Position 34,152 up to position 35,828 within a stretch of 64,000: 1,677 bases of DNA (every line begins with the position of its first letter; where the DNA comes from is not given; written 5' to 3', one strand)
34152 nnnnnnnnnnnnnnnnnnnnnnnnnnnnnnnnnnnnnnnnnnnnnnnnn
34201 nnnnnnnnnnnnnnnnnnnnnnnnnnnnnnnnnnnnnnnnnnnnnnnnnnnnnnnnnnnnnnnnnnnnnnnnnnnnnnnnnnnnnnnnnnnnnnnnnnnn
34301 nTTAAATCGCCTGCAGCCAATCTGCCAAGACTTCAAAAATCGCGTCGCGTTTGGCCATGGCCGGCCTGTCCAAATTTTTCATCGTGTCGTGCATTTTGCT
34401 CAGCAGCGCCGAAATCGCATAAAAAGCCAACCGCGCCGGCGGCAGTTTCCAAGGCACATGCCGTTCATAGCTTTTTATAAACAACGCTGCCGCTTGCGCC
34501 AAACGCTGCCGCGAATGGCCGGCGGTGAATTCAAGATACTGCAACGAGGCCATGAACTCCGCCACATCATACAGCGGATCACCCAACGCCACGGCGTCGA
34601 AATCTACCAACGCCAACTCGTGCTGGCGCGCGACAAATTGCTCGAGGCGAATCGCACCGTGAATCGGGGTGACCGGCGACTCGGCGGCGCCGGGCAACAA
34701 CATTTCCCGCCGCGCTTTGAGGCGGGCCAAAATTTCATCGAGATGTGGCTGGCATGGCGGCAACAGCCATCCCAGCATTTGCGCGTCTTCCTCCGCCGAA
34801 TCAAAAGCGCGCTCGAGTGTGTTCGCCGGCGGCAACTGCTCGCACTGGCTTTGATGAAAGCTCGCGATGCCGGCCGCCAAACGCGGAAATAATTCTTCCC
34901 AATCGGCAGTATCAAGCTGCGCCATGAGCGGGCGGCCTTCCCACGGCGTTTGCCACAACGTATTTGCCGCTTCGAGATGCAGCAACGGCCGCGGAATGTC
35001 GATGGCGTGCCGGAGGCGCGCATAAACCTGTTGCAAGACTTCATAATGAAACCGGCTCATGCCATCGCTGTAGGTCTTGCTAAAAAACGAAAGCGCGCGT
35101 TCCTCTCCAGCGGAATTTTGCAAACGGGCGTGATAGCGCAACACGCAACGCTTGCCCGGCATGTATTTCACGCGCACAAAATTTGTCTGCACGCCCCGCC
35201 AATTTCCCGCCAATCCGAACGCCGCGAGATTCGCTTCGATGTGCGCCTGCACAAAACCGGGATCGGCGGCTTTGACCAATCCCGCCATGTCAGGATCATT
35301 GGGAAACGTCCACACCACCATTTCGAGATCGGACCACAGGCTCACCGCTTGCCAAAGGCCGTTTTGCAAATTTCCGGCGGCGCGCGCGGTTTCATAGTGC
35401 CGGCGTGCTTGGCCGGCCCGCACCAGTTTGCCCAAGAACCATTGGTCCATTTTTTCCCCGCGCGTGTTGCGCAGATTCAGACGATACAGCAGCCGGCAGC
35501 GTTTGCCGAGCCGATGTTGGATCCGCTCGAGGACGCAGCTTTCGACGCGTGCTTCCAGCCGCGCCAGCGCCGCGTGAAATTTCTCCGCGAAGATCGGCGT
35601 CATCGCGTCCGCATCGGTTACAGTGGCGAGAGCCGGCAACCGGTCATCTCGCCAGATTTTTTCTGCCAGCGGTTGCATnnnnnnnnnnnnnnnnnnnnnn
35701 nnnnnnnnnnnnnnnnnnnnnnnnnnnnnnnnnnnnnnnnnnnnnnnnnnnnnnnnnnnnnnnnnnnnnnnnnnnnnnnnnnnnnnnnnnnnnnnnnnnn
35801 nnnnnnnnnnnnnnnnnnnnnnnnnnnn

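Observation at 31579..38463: Four long paralogs carry a tandem N-lobe duplication and a systematic, conserved replacement of the catalytic Asp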

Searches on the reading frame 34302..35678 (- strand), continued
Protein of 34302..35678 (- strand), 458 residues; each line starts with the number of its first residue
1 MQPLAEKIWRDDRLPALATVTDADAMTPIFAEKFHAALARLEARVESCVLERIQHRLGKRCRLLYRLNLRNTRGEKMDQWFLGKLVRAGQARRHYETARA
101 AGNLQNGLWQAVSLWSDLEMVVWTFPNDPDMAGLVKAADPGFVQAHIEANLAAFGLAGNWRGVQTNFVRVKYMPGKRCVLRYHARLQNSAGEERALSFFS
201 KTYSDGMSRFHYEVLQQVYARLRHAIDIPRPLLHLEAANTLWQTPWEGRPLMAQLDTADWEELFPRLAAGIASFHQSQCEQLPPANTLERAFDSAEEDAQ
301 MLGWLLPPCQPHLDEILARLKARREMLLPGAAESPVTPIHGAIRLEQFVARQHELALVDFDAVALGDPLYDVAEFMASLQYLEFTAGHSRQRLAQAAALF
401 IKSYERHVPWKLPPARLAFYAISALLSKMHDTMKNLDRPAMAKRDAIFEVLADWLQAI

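Call 71: list_cluster_members(proteins=[P0303, P0304, P0316, P0226, P0265, P0319, P0297, P0330])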
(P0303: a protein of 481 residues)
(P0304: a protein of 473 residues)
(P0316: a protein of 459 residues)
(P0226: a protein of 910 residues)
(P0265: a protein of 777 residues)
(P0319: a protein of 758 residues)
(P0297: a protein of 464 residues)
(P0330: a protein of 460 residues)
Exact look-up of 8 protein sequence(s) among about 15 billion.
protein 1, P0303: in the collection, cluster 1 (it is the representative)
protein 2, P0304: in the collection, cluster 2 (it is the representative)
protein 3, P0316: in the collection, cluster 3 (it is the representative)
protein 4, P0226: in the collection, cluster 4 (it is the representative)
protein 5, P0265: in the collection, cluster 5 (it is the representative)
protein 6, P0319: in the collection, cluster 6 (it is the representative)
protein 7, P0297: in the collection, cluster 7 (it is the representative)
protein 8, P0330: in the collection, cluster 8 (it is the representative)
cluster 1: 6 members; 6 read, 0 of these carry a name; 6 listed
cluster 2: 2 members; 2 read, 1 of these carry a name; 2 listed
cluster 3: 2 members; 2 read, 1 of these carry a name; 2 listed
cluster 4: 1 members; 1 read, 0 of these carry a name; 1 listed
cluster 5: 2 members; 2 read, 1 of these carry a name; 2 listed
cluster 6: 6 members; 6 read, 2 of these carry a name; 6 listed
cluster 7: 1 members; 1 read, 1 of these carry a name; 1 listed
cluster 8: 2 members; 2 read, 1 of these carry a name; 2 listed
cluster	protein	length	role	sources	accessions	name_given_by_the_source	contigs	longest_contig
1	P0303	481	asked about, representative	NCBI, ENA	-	-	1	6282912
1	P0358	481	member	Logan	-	-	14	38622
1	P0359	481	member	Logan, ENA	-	-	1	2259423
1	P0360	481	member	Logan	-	-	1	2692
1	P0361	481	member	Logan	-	-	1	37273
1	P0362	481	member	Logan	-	-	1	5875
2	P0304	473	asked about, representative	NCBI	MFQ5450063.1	MAG: phosphotransferase family protein [Nitrospinaceae bacterium]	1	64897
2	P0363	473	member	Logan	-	-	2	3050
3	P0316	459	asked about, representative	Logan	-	-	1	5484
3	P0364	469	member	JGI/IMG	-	hypothetical protein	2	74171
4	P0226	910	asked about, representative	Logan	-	-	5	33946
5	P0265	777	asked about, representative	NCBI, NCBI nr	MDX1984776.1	MAG: aminoglycoside phosphotransferase family protein [Bryobacteraceae bacterium] | aminoglycoside phosphotransferase family protein [Bryobacteraceae bacterium]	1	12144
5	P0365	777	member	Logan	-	-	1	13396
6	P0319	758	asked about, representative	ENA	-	-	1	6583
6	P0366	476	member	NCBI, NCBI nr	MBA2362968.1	MAG: phosphotransferase, partial [Chloroflexia bacterium] | phosphotransferase [Chloroflexia bacterium]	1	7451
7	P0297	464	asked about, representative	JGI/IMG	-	hypothetical protein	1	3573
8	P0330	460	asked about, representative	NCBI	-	-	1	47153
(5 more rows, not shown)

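Call 72: find_encoding_contigs(protein=P0303, flank=10000, max_places=1)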
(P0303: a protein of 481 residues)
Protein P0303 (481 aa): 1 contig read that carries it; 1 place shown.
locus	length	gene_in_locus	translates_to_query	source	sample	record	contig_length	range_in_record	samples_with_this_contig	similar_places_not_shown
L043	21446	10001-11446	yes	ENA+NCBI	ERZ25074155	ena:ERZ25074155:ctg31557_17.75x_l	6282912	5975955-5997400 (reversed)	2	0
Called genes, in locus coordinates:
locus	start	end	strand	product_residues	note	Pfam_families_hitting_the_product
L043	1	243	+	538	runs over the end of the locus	PF00496:SBP_bac_5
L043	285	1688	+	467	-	PF00158:Sigma54_activat, PF01078:Mg_chelatase (faint), PF14532:Sigma54_activ_2, PF00004:AAA (weak), PF07724:AAA_2 (weak), PF07728:AAA_5, PF25601:AAA_lid_14, PF02954:HTH_8 (weak)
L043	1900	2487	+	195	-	-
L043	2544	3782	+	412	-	PF00515:TPR_1 (faint), PF07719:TPR_2 (faint), PF13176:TPR_7 (faint), PF13181:TPR_8 (faint), PF13374:TPR_10 (faint), PF13424:TPR_12 (weak), PF17874:TPR_MalT (weak), PF13424:TPR_12, +2 more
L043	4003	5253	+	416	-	PF04101:Glyco_tran_28_C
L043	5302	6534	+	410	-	PF13439:Glyco_transf_4 (faint), PF00534:Glycos_transf_1, PF13692:Glyco_trans_1_4, PF13524:Glyco_trans_1_2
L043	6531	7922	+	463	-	PF13439:Glyco_transf_4 (faint), PF00534:Glycos_transf_1, PF13524:Glyco_trans_1_2, PF13692:Glyco_trans_1_4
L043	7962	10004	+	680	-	PF16889:Hepar_II_III_N, PF07940:Hepar_II_III_C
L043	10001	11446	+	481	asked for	PF01636:APH, PF10009:DUF2252 (weak)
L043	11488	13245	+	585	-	PF00664:ABC_membrane, PF00005:ABC_tran, PF13304:AAA_21 (faint)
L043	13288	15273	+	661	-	PF04101:Glyco_tran_28_C, PF10096:DUF2334 (weak)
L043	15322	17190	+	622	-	PF13372:Alginate_exp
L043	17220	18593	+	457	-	PF01636:APH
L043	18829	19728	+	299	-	PF01545:Cation_efflux, PF16916:ZT_dimer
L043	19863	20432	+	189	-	-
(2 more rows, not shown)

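Call 73: find_encoding_contigs(protein=P0265, flank=8000, max_places=1)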
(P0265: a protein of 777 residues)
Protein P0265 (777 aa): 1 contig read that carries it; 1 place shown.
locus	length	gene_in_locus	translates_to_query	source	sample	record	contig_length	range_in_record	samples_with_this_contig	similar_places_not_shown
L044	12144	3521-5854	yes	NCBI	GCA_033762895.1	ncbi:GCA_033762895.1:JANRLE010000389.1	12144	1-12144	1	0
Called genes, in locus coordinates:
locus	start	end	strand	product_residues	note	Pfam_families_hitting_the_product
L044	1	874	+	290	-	PF20706:GT4-conflict, PF00534:Glycos_transf_1, PF13692:Glyco_trans_1_4, PF13524:Glyco_trans_1_2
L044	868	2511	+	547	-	PF16889:Hepar_II_III_N, PF07940:Hepar_II_III_C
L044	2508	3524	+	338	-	PF04321:RmlD_sub_bind, PF08659:KR (weak), PF01073:3Beta_HSD, PF01370:Epimerase, PF02719:Polysacc_synt_2, PF07993:NAD_binding_4, PF13460:NAD_binding_10, PF16363:GDP_Man_Dehyd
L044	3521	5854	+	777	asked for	PF19974:TCAD9 (faint), PF01636:APH, PF02958:EcKL (faint), PF01636:APH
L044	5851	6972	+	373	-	PF04101:Glyco_tran_28_C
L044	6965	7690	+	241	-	-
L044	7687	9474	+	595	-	PF00664:ABC_membrane, PF00005:ABC_tran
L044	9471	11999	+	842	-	PF13620:CarboxypepD_reg, PF13715:CarbopepD_reg_2 (weak), PF25183:OMP_b-brl_4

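Call 78: search_protein_families(library=padloc, proteins=[window:34302-35678:-], max_evalue=0.001)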
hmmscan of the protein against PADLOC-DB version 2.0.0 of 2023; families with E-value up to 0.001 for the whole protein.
window:34302-35678:- (458 aa): 0 families

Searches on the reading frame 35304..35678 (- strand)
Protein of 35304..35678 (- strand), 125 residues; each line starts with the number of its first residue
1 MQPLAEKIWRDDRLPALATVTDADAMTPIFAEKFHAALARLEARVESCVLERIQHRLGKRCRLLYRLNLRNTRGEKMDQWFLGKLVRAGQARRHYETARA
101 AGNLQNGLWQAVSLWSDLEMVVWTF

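Call 57: predict_structure(alignment_id=A3)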
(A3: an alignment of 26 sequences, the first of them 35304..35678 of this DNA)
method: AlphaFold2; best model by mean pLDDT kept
length: 125 residues; sequences in the alignment: 26
mean_pLDDT: 93.3   pTM: 0.84
mean pLDDT of the five models: 93.3, 92.8, 92.7, 92.0, 91.3
residues with pLDDT >= 90: 109; 70-90: 8; 50-70: 7; < 50: 1
segments of 3 or more residues with pLDDT < 50: none
pLDDT, mean of each block of 10 residues (from residue 1): 64 95 98 97 98 96 98 98 98 96 84 97 96
secondary structure, 60 per line:
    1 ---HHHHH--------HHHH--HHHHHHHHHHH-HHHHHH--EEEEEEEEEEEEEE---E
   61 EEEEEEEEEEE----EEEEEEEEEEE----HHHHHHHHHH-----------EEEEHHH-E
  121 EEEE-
elements in order: H4-8 H17-20 H23-33 H35-40 E43-56 E60-71 E76-86 H91-100 E112-115 E120-124

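Call 59: fold_search(model_id=the predicted structure, library=pdb)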
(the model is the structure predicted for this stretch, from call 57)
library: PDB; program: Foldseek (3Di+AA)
matches with E <= 10: 930; with E <= 0.001: 0
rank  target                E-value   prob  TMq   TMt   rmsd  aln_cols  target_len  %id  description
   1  8rtd_Y                2.8e-02  0.91  0.36  0.26   8.4       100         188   13  Stalk-Arches-IMC structure from the fully-assembled R388 type IV secretion system determined by cryo-EM. (released 2024-06-19)
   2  7o41_E                3.6e-02  0.89  0.36  0.26   9.2       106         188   11  Hexameric composite model of the Inner Membrane Complex (IMC) with the Arches from the fully-assembled R388 type IV se (released 2022-06-22)
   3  6d34_B                4.6e-02  0.95  0.31  0.30   3.3        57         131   14  Apo Crystal Structure of TerC, a Terfestatin Biosynthesis Enzyme (released 2018-06-13)
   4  8rta_D                4.9e-02  0.90  0.31  0.24   7.4        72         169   11  Arches-protomer complex full-length structure (TrwJ/VirB8) from the fully-assembled R388 type IV secretion system dete (released 2024-06-19)
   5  8rtd_S                4.9e-02  0.90  0.31  0.18   7.4        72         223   11  Stalk-Arches-IMC structure from the fully-assembled R388 type IV secretion system determined by cryo-EM. (released 2024-06-19)
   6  4lso                  4.9e-02  0.85  0.36  0.32  10.4        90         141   12  Crystal structure of the soluble domain of a Type IV secretion system protein VirB8 from Bartonella quintana Toulouse (released 2014-03-05)
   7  7q1v_D                5.2e-02  0.90  0.31  0.29   7.4        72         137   11  Arches protomer (trimer of TrwG/VirB8peri) structure from the fully-assembled R388 type IV secretion system determined (released 2022-06-22)
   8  7o41_F                5.2e-02  0.90  0.31  0.23   7.4        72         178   11  Hexameric composite model of the Inner Membrane Complex (IMC) with the Arches from the fully-assembled R388 type IV se (released 2022-06-22)
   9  7o41_D                5.2e-02  0.90  0.31  0.22   7.4        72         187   11  Hexameric composite model of the Inner Membrane Complex (IMC) with the Arches from the fully-assembled R388 type IV se (released 2022-06-22)
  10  4mei                  5.2e-02  0.80  0.33  0.31   9.2        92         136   10  Crystal structure of a VirB8 Type IV secretion system machinery soluble domain from Bartonella tribocorum (released 2014-03-05)
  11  8rta_G                5.5e-02  0.89  0.31  0.24   7.4        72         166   11  Arches-protomer complex full-length structure (TrwJ/VirB8) from the fully-assembled R388 type IV secretion system dete (released 2024-06-19)
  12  8yi8_C                5.8e-02  0.96  0.35  0.31   4.0        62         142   13  The complex structure of SdnG with product (released 2025-10-22)
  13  8yhg_A                7.0e-02  0.95  0.35  0.33   3.3        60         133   13  The complex structure of SdnG with its analogue of substrate (released 2025-10-22)
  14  3hx8_B                7.0e-02  0.47  0.26  0.25   4.7        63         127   14  Crystal structure of putative ketosteroid isomerase (NP_103587.1) from Mesorhizobium loti at 1.45 A resolution (released 2009-07-07)
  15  6d34_A                7.5e-02  0.91  0.31  0.30   3.3        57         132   14  Apo Crystal Structure of TerC, a Terfestatin Biosynthesis Enzyme (released 2018-06-13)
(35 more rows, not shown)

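Call 80: search_solved_structures(query=A3, max_evalue=10, show_alignments=4)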
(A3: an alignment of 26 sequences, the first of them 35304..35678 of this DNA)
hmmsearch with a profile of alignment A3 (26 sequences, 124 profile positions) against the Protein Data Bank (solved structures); distinct sequences matched with E-value up to 10: 1.
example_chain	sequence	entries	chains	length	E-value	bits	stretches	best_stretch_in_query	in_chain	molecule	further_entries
4eru_A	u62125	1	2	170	0.88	12.7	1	10-38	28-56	YciF Bacterial Stress Response Protein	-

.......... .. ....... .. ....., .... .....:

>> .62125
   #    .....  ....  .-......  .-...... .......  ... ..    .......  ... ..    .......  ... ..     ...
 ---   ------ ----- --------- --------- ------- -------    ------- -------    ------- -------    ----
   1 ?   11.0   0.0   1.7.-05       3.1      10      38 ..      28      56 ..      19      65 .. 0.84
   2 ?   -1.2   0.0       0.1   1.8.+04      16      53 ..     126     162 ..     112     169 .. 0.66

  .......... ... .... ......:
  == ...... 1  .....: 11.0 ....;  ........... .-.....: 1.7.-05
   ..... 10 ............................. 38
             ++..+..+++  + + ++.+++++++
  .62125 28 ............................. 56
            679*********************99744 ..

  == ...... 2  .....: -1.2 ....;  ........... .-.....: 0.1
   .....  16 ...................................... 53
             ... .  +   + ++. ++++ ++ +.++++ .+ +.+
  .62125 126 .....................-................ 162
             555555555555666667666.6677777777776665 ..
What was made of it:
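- Tried and rejected: An N1 profile against PDB sequences gave nothing (call 80).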
